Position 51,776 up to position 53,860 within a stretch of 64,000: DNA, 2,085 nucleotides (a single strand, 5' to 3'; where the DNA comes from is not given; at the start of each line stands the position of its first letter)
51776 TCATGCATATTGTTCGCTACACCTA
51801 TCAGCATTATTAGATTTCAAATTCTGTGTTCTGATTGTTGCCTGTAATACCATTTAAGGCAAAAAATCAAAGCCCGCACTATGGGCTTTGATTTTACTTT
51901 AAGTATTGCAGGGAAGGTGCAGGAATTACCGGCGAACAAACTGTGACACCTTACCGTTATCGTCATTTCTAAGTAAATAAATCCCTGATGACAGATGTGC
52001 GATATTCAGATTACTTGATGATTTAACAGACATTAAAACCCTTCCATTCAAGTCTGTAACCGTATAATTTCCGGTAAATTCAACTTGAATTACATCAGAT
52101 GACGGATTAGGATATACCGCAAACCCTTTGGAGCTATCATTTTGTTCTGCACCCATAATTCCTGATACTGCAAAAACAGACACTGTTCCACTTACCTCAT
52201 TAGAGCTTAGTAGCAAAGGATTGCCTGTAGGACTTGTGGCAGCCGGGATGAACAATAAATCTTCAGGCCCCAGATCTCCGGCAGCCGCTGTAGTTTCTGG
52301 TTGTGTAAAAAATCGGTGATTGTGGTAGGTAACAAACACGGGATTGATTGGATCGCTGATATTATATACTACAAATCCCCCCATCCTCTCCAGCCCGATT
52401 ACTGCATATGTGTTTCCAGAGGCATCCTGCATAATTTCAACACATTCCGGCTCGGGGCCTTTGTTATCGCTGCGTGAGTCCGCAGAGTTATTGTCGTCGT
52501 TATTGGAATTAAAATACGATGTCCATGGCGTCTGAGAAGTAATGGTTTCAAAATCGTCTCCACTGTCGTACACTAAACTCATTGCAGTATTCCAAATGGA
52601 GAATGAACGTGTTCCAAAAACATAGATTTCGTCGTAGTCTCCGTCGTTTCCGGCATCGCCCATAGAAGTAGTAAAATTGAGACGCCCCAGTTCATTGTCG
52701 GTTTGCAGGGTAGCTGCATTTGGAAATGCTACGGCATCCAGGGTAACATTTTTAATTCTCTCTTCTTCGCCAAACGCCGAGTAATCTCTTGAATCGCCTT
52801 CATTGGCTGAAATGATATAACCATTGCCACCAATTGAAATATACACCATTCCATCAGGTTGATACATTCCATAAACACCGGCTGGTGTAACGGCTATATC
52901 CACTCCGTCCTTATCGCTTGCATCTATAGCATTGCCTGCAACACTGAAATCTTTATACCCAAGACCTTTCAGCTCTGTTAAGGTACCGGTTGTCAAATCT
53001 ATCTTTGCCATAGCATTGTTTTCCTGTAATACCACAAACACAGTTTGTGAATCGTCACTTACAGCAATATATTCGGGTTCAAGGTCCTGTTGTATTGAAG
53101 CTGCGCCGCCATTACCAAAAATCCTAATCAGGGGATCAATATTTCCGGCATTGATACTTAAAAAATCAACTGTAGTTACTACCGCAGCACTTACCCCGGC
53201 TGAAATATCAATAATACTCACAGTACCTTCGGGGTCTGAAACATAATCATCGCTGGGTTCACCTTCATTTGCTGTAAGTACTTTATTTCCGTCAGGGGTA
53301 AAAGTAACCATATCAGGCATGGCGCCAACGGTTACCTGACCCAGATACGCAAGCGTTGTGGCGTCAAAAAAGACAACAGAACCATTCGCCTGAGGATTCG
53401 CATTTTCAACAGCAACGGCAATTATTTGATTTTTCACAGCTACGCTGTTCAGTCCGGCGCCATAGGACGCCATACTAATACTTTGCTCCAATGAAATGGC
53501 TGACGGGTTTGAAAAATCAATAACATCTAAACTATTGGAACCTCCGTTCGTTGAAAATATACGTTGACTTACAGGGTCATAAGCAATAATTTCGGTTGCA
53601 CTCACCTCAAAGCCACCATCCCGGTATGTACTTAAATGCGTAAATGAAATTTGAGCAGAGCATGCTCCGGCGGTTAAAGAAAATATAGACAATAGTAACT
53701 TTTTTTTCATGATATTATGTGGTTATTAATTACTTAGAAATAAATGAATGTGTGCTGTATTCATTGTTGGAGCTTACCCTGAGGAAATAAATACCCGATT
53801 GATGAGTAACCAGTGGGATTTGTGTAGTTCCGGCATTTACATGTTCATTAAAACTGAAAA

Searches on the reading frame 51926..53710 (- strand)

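Call 71: search_protein_families(library=pfam, proteins=[window:51926-53710:-], max_evalue=0.000001)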
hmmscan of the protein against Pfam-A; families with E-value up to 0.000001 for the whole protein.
window:51926-53710:- (594 aa): 2 families
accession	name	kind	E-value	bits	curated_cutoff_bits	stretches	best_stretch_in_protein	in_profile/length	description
PF22494.2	choice_anch_I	-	8e-134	447.6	32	1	37-514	13-488/489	Choice-of-anchor I domain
PF18962.6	Por_Secre_tail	-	9.1e-10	39.1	27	1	532-587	1-67/75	Secretion system C-terminal sorting domain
